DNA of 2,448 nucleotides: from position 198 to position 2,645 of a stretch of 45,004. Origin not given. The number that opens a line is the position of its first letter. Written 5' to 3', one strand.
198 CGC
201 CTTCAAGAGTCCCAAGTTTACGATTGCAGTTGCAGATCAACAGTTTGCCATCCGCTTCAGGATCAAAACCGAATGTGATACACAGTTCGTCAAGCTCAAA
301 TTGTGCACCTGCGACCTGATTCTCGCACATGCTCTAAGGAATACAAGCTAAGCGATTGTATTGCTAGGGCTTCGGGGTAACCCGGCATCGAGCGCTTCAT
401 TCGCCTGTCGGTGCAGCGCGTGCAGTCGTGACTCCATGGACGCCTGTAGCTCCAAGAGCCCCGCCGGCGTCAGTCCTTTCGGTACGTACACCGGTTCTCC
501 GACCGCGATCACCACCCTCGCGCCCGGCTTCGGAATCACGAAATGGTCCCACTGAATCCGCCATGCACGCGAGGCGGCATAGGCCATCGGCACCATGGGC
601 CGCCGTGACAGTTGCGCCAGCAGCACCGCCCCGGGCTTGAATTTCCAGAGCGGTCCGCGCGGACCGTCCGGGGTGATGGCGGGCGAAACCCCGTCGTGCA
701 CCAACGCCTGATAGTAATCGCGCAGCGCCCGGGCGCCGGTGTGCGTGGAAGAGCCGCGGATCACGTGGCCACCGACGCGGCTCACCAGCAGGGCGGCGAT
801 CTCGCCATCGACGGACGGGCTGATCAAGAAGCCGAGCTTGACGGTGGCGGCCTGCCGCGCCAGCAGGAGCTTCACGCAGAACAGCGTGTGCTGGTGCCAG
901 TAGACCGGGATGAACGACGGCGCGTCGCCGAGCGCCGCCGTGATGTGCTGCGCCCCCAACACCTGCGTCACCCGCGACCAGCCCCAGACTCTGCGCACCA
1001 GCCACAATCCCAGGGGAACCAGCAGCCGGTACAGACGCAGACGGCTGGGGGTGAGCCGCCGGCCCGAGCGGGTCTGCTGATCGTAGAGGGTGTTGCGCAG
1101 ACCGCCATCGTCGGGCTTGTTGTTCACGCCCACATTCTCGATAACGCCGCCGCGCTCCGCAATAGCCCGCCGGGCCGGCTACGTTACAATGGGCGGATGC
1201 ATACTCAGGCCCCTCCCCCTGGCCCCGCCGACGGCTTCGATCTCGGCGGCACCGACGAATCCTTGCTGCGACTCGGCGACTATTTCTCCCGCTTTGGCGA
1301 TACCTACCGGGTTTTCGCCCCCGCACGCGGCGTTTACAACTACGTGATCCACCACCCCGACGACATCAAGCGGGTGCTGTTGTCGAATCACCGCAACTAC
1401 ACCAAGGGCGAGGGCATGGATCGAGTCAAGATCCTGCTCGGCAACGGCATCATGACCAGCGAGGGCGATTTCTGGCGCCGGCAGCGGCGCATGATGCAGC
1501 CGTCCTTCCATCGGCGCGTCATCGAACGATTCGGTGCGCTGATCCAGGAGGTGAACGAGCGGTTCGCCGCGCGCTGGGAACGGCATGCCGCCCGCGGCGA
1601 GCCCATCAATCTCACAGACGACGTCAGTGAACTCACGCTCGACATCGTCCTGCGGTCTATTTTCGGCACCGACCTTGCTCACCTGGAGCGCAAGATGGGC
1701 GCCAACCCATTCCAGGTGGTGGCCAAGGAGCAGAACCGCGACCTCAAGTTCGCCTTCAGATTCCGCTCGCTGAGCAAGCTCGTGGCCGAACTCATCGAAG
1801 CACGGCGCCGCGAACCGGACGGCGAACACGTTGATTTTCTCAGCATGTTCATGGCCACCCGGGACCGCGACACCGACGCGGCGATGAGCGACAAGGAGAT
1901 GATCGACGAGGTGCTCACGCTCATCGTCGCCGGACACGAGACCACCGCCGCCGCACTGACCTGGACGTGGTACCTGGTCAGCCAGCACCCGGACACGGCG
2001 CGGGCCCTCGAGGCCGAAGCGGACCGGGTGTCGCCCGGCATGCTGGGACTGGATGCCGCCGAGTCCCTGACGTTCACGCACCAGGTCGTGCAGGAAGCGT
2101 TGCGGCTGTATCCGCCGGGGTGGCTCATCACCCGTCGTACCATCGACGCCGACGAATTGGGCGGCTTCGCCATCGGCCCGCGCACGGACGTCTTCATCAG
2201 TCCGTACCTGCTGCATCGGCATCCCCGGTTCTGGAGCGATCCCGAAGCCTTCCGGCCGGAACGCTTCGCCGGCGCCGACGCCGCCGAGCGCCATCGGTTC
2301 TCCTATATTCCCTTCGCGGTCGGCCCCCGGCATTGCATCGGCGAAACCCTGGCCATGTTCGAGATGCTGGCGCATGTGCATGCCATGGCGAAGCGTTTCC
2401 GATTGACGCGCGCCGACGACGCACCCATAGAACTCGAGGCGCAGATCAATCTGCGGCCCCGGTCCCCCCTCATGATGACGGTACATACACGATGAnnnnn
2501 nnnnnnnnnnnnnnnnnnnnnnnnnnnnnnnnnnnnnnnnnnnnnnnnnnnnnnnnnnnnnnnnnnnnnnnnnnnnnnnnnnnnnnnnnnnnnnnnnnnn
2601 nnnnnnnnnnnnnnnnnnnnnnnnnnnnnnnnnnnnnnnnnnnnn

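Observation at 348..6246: Orphan acyl-activation module: P450 ATGA-coupled to FAAL-ACP, bracketed by DUF374-type and LpxL-type acyltransferases, with no PKS/NRPS partner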

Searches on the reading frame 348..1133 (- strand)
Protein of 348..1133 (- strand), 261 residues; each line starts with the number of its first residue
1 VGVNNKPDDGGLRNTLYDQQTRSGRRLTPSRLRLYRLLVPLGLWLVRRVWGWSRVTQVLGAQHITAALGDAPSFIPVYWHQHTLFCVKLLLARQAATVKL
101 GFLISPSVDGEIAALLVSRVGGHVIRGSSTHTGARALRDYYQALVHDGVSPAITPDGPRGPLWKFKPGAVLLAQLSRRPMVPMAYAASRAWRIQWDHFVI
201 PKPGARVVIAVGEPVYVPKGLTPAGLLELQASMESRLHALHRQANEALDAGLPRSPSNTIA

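Call 5: search_protein_families(library=pfam, proteins=[window:348-1133:-], max_evalue=0.01)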
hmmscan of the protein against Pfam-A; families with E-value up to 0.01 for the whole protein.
window:348-1133:- (261 aa): 1 family
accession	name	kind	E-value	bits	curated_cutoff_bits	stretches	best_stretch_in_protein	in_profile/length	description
PF04028.18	DUF374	-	4e-19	68.4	26.8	1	99-161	7-68/69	Domain of unknown function (DUF374)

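Call 6: search_protein_families(library=ncbifam, proteins=[window:348-1133:-], max_evalue=0.01)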
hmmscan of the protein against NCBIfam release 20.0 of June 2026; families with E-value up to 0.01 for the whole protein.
window:348-1133:- (261 aa): 0 families

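Call 60: search_solved_structures(query=window:348-1133:-, max_evalue=10)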
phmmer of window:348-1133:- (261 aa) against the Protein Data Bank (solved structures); distinct sequences matched with E-value up to 10: 2.
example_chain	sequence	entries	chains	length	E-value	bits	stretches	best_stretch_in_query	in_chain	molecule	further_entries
4mf7_A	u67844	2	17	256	0.21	14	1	144-200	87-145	glutathione S-transferase enzyme with thioredoxin-like domain | Putative glutathione S-transferase enzyme with thioredoxin-like domain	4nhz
4mf5_A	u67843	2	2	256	0.71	12.2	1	148-199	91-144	Glutathione S-transferase domain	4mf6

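Call 88: predict_structure(protein=window:348-1133:-)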
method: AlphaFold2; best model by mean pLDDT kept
length: 261 residues; sequences in the alignment: 1
mean_pLDDT: 38.7   pTM: 0.25
mean pLDDT of the five models: 38.7, 36.6, 35.8, 33.0, 31.4
residues with pLDDT >= 90: 0; 70-90: 0; 50-70: 38; < 50: 223
segments of 3 or more residues with pLDDT < 50: 1-32, 34-36, 46-221, 253-261
pLDDT, mean of each block of 10 residues (from residue 1): 39 40 44 50 52 36 32 39 39 35 42 40 38 37 34 26 28 27 25 27 30 39 54 57 58 40 33
secondary structure, 60 per line:
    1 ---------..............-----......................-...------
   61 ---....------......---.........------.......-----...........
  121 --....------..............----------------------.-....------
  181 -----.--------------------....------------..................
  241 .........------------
elements in order: H10-23 H29-50 H64-67 E74-79 E83-91 E98-104 H110-120 E123-126 H133-146 E171-174 E207-210 H223-249

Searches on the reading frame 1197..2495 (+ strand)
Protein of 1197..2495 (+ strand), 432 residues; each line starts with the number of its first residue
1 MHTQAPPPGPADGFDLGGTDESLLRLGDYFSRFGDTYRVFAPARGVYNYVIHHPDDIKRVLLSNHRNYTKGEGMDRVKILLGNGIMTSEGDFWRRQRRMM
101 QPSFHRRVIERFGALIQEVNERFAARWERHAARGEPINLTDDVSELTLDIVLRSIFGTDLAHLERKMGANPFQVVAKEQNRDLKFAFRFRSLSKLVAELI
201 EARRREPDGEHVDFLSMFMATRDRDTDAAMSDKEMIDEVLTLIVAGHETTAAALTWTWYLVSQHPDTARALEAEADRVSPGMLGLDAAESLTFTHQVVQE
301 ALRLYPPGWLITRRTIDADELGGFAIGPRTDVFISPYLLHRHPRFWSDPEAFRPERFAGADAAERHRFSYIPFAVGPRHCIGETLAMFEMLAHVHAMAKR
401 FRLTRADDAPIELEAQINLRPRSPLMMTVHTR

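Call 5: search_protein_families(library=pfam, proteins=[window:1197-2495:+], max_evalue=0.01)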
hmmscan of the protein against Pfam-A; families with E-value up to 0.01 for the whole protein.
window:1197-2495:+ (432 aa): 1 family
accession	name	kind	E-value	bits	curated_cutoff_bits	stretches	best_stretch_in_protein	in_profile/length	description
PF00067.27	p450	-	2.6e-72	244.5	22.8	1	25-425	25-458/462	Cytochrome P450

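Call 6: search_protein_families(library=ncbifam, proteins=[window:1197-2495:+], max_evalue=0.01)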
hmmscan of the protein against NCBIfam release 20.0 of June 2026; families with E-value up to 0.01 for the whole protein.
window:1197-2495:+ (432 aa): 8 families
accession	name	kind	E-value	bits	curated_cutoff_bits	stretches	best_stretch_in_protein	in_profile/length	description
NF051859.1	AlbFlvMonOxTrpSyn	equivalog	1e-62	212.2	700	1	34-428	52-454/457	bifunctional albaflavenone monooxygenase/terpene synthase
NF045812.1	PentlenOxigase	equivalog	2.3e-55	188.2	800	1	30-411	30-419/444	pentalenene oxygenase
NF050147.1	aminopyruv_ApyO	equivalog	5e-53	180.3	525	1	81-430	76-422/444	RiPP biosynthesis cytochrome P450 ApyO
TIGR04538.1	P450_cycloAA_1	subfamily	9.6e-18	64.2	500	1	29-420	14-385/395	cytochrome P450, cyclodipeptide synthase-associated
NF053744.1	FAProxCypCBc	equivalog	2.1e-10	39.8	600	1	78-403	76-386/416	CYP152 family fatty-acid peroxygenase CypC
NF045816.1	PentlenlactSyn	equivalog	2.1e-09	36.6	700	1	93-279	91-263/396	pentalenolactone synthase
NF041802.1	P450_SolI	exception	1.2e-06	27.2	850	1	195-403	218-397/424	solanimycin biosynthesis cytochrome P450 SolI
TIGR04515.1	P450_rel_GT_act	subfamily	3.8e-05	23.2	343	1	191-363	199-330/386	P450-derived glycosyltransferase activator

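Call 20: search_solved_structures(query=window:1197-2495:+, max_evalue=1e-10)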
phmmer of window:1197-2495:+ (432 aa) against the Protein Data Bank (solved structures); distinct sequences matched with E-value up to 1e-10: 258 (the best 60 are shown).
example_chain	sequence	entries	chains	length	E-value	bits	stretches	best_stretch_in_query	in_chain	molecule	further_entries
6j94_A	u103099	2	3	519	9e-59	202.8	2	182-429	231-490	Protein LUTEIN DEFICIENT 5, chloroplastic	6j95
6l8i_A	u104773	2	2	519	9.7e-59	202.7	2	183-429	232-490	Protein LUTEIN DEFICIENT 5, chloroplastic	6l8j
7wzl_A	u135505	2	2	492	8.3e-51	176.5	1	38-427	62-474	Putative cytochrome P450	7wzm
6l8h_A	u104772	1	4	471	7.4e-46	160.2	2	229-429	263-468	Carotene epsilon-monooxygenase, chloroplastic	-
5veu_A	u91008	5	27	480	3.2e-44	154.8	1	190-432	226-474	Cytochrome P450 3A5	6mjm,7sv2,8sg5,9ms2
7lad_A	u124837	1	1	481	3.2e-44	154.8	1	190-432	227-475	Cytochrome P450 3A5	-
7kvk_A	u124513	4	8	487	1.5e-42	149.4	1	192-432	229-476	Cytochrome P450 3A4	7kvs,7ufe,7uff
8gk3_A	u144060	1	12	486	3.5e-42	148.1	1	192-415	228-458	Cytochrome P450 3A7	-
5vcd_A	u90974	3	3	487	4.5e-42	147.7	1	192-432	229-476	Cytochrome P450 3A4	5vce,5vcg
7mk8_A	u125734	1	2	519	4.6e-42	147.7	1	192-415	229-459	Isoform 2 of Cytochrome P450 3A7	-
9yk4_A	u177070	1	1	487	8.1e-42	146.9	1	192-432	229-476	Cytochrome P450 3A4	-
4ny4_A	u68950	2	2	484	1.3e-41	146.2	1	192-432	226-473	Cytochrome P450 3A4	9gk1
1w0e_A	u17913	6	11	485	1.3e-41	146.2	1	192-432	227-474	CYTOCHROME P450 3A4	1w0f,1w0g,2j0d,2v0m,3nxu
1tqn_A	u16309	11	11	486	1.3e-41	146.2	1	192-432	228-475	cytochrome P450 3A4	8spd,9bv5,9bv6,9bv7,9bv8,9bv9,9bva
7lxl_A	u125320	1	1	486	1.3e-41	146.2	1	192-432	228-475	Cytochrome P450 3A4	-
3tjs_A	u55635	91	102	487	1.4e-41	146.2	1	192-432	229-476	Cytochrome P450 3A4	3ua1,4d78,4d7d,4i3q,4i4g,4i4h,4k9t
6ma7_A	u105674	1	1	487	4.8e-41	144.4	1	192-432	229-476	Cytochrome P450 3A4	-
4d6z_A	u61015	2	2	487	6e-41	144.1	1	192-432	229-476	CYTOCHROME P450 3A4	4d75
3dbg_A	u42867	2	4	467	2.8e-38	135.3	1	33-427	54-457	Putative cytochrome P450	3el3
6c93_A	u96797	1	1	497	3.1e-38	135.1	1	203-404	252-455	Cytochrome P450 4B1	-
5t6q_A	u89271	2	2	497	1.5e-37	132.8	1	203-404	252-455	Cytochrome P450 4B1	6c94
7f3h_A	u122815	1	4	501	3.6e-37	131.6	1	75-423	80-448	Bifunctional cytochrome P450/NADPH--P450 reductase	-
2q9f_A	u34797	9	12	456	6.8e-37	130.7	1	31-431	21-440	Cytochrome P450 46A1 | Cholesterol 24-hydroxylase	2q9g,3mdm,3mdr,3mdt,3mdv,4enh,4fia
7f3w_A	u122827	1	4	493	1.2e-36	129.9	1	75-423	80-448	cytochrome P450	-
8qze_A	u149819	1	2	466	1.2e-32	116.6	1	15-423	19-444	Bifunctional cytochrome P450/NADPH--P450 reductase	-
3psx_A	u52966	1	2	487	3.3e-32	115.2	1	15-423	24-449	Bifunctional P-450/NADPH-P450 reductase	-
4key_A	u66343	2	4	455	3.5e-32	115.2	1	15-423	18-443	Bifunctional P-450/NADPH-P450 reductase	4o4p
6hn8_A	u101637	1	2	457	3.6e-32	115.1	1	15-423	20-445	Bifunctional cytochrome P450/NADPH--P450 reductase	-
4kf2_A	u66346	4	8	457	3.6e-32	115.1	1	15-423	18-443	Bifunctional P-450/NADPH-P450 reductase | Bifunctional cytochrome P450/NADPH--P450 reductase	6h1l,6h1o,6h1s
6h1t_A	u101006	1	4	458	3.6e-32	115.1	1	15-423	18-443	Bifunctional cytochrome P450/NADPH--P450 reductase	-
7wde_A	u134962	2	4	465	3.9e-32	115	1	15-423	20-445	Bifunctional cytochrome P450/NADPH--P450 reductase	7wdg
4kew_A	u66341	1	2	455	4.9e-32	114.7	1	15-423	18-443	Bifunctional P-450/NADPH-P450 reductase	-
7wy3_A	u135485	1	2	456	4.9e-32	114.7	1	15-423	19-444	Bifunctional cytochrome P450/NADPH--P450 reductase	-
4kf0_A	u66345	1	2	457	5e-32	114.7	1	15-423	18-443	Bifunctional P-450/NADPH-P450 reductase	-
2uwh_A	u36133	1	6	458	5e-32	114.7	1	15-423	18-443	BIFUNCTIONAL P-450: NADPH-P450 REDUCTASE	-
9kgp_A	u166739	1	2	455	5.5e-32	114.5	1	15-423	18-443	Bifunctional cytochrome P450/NADPH--P450 reductase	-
1bu7_A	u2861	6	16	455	6.6e-32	114.3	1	15-423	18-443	PROTEIN (CYTOCHROME P450) | CYTOCHROME P450 BM-3 | CYTOCHROME P450 102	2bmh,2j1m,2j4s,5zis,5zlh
23ub_A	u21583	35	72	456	6.7e-32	114.2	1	15-423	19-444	Bifunctional cytochrome P450/NADPH--P450 reductase | Bifunctional P-450/NADPH-P450 reductase | Bifunctional cytochrome P450/NADPH-P450 reductase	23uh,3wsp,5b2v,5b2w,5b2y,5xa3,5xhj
1bvy_A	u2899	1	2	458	6.8e-32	114.2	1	15-423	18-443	PROTEIN (CYTOCHROME P450 BM-3)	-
5e78_A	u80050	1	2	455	7e-32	114.2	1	15-423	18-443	Bifunctional P-450/NADPH-P450 reductase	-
4zfa_A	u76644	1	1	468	7.5e-32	114.1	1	15-423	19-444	Bifunctional P-450/NADPH-P450 reductase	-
3ben_A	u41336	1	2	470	7.6e-32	114.1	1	15-423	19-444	Cytochrome P450 102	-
2ij2_A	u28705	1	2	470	7.7e-32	114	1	15-423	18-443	Cytochrome P450 BM3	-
1fag_A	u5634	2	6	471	7.7e-32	114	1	15-423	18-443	CYTOCHROME P450 BM-3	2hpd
1zo4_A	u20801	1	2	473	7.8e-32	114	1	15-423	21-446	Bifunctional P-450:NADPH-P450 reductase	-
1jpz_A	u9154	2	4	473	7.8e-32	114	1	15-423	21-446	BIFUNCTIONAL P-450:NADPH-P450 REDUCTASE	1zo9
5e7y_A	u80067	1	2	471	8.1e-32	114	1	15-423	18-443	Bifunctional P-450/NADPH-P450 reductase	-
3cbd_A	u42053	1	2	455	8.3e-32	113.9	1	16-423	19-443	Bifunctional P-450/NADPH-P450 reductase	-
6k24_A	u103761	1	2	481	8.5e-32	113.9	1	15-423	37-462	Bifunctional cytochrome P450/NADPH--P450 reductase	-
4hgf_A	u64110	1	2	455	8.5e-32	113.9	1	15-423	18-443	Bifunctional P-450/NADPH-P450 reductase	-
4hgg_A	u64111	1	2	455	8.6e-32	113.9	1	15-423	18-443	Bifunctional P-450/NADPH-P450 reductase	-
2x7y_A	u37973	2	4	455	9e-32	113.8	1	15-423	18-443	BIFUNCTIONAL P-450/NADPH-P450 REDUCTASE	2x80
4hgh_A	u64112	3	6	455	9e-32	113.8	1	15-423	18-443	Bifunctional P-450/NADPH-P450 reductase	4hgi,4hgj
7wy2_A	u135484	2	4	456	9e-32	113.8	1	15-423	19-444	Bifunctional cytochrome P450/NADPH--P450 reductase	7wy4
4kpa_A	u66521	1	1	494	9.5e-32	113.7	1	15-423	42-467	Cytochrome P450 BM-3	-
6jmw_A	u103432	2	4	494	9.5e-32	113.7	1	15-423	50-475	Bifunctional cytochrome P450/NADPH--P450 reductase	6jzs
7egn_A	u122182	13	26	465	9.8e-32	113.7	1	15-423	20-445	Bifunctional cytochrome P450/NADPH--P450 reductase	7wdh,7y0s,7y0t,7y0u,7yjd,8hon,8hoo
7wdd_A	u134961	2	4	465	9.9e-32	113.7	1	15-423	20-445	Bifunctional cytochrome P450/NADPH--P450 reductase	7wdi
6ly4_A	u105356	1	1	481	1e-31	113.7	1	27-423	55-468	Bifunctional cytochrome P450/NADPH--P450 reductase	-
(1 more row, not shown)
